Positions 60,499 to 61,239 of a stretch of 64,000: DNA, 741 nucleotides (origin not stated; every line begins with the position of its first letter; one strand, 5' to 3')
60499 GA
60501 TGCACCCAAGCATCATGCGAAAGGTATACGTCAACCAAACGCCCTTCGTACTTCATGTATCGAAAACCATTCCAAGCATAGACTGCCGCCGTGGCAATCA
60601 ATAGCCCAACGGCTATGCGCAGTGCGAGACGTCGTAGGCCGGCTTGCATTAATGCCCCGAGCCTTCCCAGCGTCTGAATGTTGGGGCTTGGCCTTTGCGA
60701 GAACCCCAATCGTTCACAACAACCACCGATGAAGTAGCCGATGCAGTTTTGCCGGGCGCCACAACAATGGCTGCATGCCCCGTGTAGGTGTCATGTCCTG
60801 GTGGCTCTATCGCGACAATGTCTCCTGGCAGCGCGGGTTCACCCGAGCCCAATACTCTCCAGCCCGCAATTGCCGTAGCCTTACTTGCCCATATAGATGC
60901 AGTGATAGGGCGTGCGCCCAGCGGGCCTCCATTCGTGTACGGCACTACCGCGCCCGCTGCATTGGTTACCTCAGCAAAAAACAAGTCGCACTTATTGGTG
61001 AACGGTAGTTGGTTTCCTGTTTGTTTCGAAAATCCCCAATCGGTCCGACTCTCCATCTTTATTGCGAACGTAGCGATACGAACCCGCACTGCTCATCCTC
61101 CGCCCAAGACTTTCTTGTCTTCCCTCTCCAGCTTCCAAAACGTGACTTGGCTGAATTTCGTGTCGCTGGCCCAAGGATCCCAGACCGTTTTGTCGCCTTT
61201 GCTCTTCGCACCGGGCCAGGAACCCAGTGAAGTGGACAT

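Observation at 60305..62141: Tandem pair of Tae4/CHAP-like papain-fold amidases flanked by signal-peptide proteins: candidate effector-immunity island next to folD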

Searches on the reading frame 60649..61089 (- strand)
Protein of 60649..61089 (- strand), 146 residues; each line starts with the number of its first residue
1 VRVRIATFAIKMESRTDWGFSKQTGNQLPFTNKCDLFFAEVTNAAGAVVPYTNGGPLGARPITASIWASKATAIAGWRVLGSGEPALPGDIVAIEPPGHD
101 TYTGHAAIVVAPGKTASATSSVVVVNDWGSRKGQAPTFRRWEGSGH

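Call 3: search_protein_families(library=pfam, proteins=[window:60649-61089:-], max_evalue=1)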
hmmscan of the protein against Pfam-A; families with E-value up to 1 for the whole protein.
window:60649-61089:- (146 aa): 0 families

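Call 4: search_protein_families(library=ncbifam, proteins=[window:60649-61089:-], max_evalue=1)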
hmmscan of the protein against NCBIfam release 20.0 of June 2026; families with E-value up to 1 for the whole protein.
window:60649-61089:- (146 aa): 0 families

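Call 7: search_solved_structures(query=window:60649-61089:-, max_evalue=10, show_alignments=2)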
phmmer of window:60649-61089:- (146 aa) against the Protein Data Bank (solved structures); distinct sequences matched with E-value up to 10: 1.
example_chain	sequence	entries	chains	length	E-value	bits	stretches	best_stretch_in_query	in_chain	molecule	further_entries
6m4p_A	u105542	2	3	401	0.44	13.9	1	80-103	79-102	Cytochrome P450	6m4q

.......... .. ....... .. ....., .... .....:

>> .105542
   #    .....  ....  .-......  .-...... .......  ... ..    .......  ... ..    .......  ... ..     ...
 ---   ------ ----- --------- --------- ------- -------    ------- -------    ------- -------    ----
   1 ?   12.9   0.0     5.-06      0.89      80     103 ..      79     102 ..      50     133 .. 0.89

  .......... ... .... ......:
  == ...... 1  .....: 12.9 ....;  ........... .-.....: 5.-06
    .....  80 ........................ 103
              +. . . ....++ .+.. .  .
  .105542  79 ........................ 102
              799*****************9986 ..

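Call 12: find_homologous_proteins(query=window:60649-61089:-, max_evalue=0.001)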
Query window:60649-61089:- (146 aa): 1 proteins with E <= 0.001 among 59 candidates.
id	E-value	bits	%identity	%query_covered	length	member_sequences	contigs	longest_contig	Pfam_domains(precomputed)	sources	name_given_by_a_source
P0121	1.6e-80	286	88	100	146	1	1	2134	PF05257.23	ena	-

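Call 22: search_protein_representatives(protein=window:60649-61089:-)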
Query: 146 residues. Proteins with E-value up to 0.001 (for the whole library): 384; up to 1e-10: 71; up to 1e-30: 1. The best 150 are listed.
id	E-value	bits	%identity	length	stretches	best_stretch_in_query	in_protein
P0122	5.7e-33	130.4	90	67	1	80-146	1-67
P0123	2.3e-18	83.0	42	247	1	4-142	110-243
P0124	5.1e-18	81.9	44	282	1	2-143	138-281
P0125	2.0e-17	80.0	44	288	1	5-143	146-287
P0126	6.5e-17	78.3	40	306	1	4-144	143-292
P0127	1.4e-16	77.3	42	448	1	3-143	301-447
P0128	2.1e-16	76.6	42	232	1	2-143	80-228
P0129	2.5e-16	76.4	38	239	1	5-141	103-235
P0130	1.3e-15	74.1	38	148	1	5-143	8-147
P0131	2.3e-15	73.3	43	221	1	3-132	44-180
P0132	3.0e-15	72.9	46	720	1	2-144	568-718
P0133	3.0e-15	72.9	44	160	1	15-110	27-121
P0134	3.0e-15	72.9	46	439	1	17-143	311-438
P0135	3.7e-15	72.6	44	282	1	12-143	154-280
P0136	5.0e-15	72.2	40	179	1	9-142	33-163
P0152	1.4e-13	67.5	43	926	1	4-112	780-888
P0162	1.5e-12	64.2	39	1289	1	2-143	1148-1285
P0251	1.9e-08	50.8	41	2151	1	7-143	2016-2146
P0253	2.4e-08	50.5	39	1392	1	2-114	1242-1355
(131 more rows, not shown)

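Call 23: search_protein_families(library=pfam, proteins=[P0123, P0124, P0126, P0127, P0132, P0152, P0162, P0251, P0253, P0130], max_evalue=0.01)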
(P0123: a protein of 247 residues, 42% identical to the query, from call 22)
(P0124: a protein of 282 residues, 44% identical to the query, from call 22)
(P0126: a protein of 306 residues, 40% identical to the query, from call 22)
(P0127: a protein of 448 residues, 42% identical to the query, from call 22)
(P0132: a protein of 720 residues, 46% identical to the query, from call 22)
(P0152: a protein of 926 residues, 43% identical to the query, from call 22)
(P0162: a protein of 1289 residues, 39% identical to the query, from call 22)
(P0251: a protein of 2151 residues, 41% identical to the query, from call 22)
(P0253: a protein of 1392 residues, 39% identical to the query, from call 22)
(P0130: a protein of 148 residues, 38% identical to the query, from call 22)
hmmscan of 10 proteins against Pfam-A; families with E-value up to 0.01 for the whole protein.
P0123 (247 aa): 1 family
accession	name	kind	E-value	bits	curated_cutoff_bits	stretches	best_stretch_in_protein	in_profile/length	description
PF05257.22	CHAP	-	2.4e-07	31.6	26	1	137-214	7-70/81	CHAP domain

P0124 (282 aa): 1 family
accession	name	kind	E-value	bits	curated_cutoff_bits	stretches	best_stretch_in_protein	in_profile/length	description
PF05257.22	CHAP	-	0.00019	22.3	26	1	169-244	10-68/81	CHAP domain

P0126 (306 aa): 2 families
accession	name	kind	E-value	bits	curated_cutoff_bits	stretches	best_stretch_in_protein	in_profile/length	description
PF05257.22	CHAP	-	1.4e-07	32.4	26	1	172-262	10-77/81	CHAP domain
PF12671.13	Amidase_6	-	0.0046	17.5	23.2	0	226-257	99-129/163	Putative amidase domain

P0127 (448 aa): 1 family
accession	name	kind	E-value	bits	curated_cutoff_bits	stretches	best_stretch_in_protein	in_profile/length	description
PF05257.22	CHAP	-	1e-05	26.4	26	1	329-414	7-67/81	CHAP domain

P0132 (720 aa): 1 family
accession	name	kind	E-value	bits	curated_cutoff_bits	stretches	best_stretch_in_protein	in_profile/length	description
PF05257.22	CHAP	-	0.00068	20.5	26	1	598-686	9-69/81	CHAP domain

P0152 (926 aa): 3 families
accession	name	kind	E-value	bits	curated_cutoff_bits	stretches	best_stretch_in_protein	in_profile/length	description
PF05593.20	RHS_repeat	-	2.4e-14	53.8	22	2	203-239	1-37/38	RHS Repeat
PF05257.22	CHAP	-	6.5e-06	27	26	1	808-892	9-73/81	CHAP domain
PF03527.20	RHS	-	0.0024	18.1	27.9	1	600-629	3-32/38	RHS protein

P0162 (1289 aa): 1 family
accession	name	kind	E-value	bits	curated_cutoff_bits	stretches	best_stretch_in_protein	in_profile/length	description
PF05593.20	RHS_repeat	-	2.2e-27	95.3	22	2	240-274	2-36/38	RHS Repeat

P0251 (2151 aa): 6 families
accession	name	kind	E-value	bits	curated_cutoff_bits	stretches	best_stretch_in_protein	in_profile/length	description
PF05593.20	RHS_repeat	-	1.1e-22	80.4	22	3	1371-1405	1-34/38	RHS Repeat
PF13517.12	FG-GAP_3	-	1.3e-15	58.2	26.9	2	669-730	1-60/61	FG-GAP-like repeat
PF03534.18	SpvB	-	2.4e-14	53.7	22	1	107-283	2-185/287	Salmonella virulence plasmid 65kDa B protein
PF12256.14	TcdB_toxin_midN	-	4.7e-12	46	24.8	1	790-945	22-173/181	Insecticide toxin TcdB middle/N-terminal region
PF05257.22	CHAP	-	9.9e-05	23.2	26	1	2042-2111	10-66/81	CHAP domain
PF01839.29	FG-GAP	-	0.0025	18.1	22.1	0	664-681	4-21/37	FG-GAP repeat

P0253 (1392 aa): 2 families
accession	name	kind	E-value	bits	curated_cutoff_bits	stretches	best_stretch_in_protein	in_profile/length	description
PF05593.20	RHS_repeat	-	2.8e-87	286.1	22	16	713-749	1-37/38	RHS Repeat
PF20148.4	DUF6531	-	5.2e-11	43.2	24.1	1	192-274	1-74/74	Domain of unknown function (DUF6531)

P0130 (148 aa): 1 family
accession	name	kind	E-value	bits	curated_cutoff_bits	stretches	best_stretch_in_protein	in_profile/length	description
PF05257.22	CHAP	-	7.7e-07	30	26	1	36-111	10-68/81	CHAP domain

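Call 27: search_solved_structures(query=A2, max_evalue=1, show_alignments=3)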
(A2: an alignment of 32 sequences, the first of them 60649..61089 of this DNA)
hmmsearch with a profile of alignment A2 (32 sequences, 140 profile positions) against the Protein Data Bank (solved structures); distinct sequences matched with E-value up to 1: 15.
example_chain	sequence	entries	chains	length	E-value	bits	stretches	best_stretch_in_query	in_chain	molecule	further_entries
6biq_A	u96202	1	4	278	0.033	17.2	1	80-137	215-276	Clan CA, family C40, NlpC/P60 superfamily cysteine peptidase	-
9r6w_AAA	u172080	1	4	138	0.082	16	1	62-112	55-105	Peptidoglycan hydrolase PcsB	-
23tz_A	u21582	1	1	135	0.14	15.2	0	77-119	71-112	Peptidoglycan DL-endopeptidase CwlO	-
8wt3_A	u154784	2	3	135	0.14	15.2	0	77-119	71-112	Peptidoglycan DL-endopeptidase CwlO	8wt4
6bim_A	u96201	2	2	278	0.22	14.6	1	80-137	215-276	Clan CA, family C40, NlpC/P60 superfamily cysteine peptidase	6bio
4csh_A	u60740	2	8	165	0.24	14.5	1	71-134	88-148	LYSK | ORF30/ORF32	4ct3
4olk_A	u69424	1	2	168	0.25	14.4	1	71-134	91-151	Endolysin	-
9r7g_A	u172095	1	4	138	0.32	14.1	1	61-112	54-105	Peptidoglycan hydrolase PcsB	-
4xcm_A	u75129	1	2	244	0.35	13.9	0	78-121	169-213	Cell wall-binding endopeptidase-related protein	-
1ll8_A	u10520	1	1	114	0.45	13.6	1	86-130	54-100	PAS Kinase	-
5d74_A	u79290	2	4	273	0.59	13.2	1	46-106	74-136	Putative phage lysin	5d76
7cfl_A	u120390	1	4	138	0.71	12.9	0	83-123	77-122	Putative cell wall hydrolase phosphatase-associated protein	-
11cg_A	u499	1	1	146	0.76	12.8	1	61-108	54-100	CHAP domain of lysin L2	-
1obx_A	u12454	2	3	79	0.8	12.8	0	94-117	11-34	SYNTENIN 1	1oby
1nte_A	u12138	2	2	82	0.86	12.7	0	94-117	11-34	Syntenin 1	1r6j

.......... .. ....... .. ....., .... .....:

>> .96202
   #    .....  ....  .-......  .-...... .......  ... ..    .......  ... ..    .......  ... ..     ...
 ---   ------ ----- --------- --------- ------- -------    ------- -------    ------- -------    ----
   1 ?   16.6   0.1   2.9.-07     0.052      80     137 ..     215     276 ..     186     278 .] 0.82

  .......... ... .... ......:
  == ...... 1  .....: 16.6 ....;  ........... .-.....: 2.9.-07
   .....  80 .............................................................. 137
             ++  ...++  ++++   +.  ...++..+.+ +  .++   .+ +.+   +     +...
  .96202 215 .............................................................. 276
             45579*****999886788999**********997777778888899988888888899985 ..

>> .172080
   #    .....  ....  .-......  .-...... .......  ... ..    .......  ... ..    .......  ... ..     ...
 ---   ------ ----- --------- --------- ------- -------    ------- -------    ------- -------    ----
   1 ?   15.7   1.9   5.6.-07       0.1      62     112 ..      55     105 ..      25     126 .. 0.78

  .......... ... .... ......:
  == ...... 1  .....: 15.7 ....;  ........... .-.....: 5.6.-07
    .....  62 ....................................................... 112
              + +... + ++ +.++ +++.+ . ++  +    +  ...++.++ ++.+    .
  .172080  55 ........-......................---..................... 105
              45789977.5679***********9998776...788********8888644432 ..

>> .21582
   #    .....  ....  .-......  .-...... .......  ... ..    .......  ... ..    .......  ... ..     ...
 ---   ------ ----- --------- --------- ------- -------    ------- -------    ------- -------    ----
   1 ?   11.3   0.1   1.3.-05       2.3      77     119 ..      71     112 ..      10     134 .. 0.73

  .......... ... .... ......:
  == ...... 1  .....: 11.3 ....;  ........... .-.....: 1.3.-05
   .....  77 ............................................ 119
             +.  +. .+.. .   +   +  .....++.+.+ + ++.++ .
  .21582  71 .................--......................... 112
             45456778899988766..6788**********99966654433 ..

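Call 32: find_encoding_contigs(protein=P0121, flank=10000, max_places=2)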
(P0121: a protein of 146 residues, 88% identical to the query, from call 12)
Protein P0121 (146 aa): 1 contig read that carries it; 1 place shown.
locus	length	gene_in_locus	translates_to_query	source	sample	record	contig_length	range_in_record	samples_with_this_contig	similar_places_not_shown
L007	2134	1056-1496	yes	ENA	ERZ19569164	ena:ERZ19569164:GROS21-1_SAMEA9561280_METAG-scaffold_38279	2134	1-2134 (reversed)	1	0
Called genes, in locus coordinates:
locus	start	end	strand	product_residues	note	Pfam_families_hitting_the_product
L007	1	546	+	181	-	?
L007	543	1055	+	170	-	-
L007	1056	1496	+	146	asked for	PF05257:CHAP (weak)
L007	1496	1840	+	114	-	-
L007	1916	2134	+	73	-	?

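Call 35: find_related_loci(query=A3, collection=genome_contigs, flank=10000)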
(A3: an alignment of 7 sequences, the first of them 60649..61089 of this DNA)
Query A3 (146 aa) in genome_contigs; peptide patterns used: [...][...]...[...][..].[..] (x = any residue, [..] = any of these).
131 stretches matched a pattern; 19 encode a relative of the query (tblastn E <= 1e-3); 19 distinct loci.
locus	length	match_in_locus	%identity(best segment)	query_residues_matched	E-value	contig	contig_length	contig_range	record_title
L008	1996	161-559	36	4-140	9e-22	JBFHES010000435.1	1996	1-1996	MAG: Bacteroidales bacterium isolate Mix_sand07.2021.05.G.106 k141_2029085_length_1996_cov_14.8615, whole genome shotgun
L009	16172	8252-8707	40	1-144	1e-21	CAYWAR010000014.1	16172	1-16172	MAG TPA_asm: uncultured Elusimicrobia sp. isolate binchicken_co248_100 genome assembly, contig: NODE_4091_length_16172_c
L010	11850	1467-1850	43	18-144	2e-21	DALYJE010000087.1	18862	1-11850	MAG TPA_asm: Coleofasciculaceae cyanobacterium CTOTU46609 NODE_257_length_18862_cov_5.553730, whole genome shotgun seque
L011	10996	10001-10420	39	3-143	2e-18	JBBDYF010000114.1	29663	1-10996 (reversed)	MAG: Pirellulaceae bacterium isolate LejiaD_63_11 Lejia_D_2539_length_29663_cov_6, whole genome shotgun sequence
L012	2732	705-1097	39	18-140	3e-16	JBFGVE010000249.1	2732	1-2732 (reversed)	MAG: Bacteroidia bacterium isolate Mix_sand05.2021.03.G.61 k141_1285414_length_2732_cov_8.9788, whole genome shotgun seq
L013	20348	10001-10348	38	14-140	7e-16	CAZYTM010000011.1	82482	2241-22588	MAG TPA_asm: uncultured Geobacteraceae bacterium isolate SRP302447_co2_358 genome assembly, contig: NODE_938_length_8248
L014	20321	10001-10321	41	1-109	1e-15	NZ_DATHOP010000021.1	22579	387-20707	MAG: Bradyrhizobium sp. isolate SMAG_U12687 k141_22717, whole genome shotgun sequence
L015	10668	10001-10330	43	31-140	1e-15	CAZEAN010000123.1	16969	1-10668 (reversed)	MAG TPA_asm: uncultured Isosphaeraceae bacterium isolate SRP128890_co1_113 genome assembly, contig: NODE_5282_length_169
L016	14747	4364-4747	33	1-129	3e-14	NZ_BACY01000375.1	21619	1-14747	Flavobacterium sp. B17, whole genome shotgun sequence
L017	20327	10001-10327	35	1-109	7e-11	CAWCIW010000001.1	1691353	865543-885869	MAG: uncultured Alphaproteobacteria bacterium isolate MFD04580.bin.2.13 genome assembly, contig: contig_20700, whole gen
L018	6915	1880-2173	34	29-131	8e-11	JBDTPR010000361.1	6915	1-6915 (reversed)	MAG: Candidatus Solibacter sp. isolate cluster3_bin.202 NODE_56639_length_6915_cov_4.935569, whole genome shotgun sequen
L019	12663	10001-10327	35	1-109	2e-9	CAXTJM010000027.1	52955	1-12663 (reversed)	MAG TPA_asm: uncultured Acetobacteraceae bacterium isolate private_TS1974_metawrap_bin.6 genome assembly, contig: privat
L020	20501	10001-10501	29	1-144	5e-7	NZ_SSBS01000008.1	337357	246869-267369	Pseudomonas atacamensis strain M7D1 M7D1_Contig_8_consensus_sequence, whole genome shotgun sequence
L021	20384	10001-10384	31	29-144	6e-7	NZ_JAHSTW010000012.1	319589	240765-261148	Pseudomonas siliginis strain SWRI31 12, whole genome shotgun sequence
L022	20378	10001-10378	29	31-144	1e-6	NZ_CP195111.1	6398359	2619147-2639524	Pseudomonas neuropathica strain CTB12 chromosome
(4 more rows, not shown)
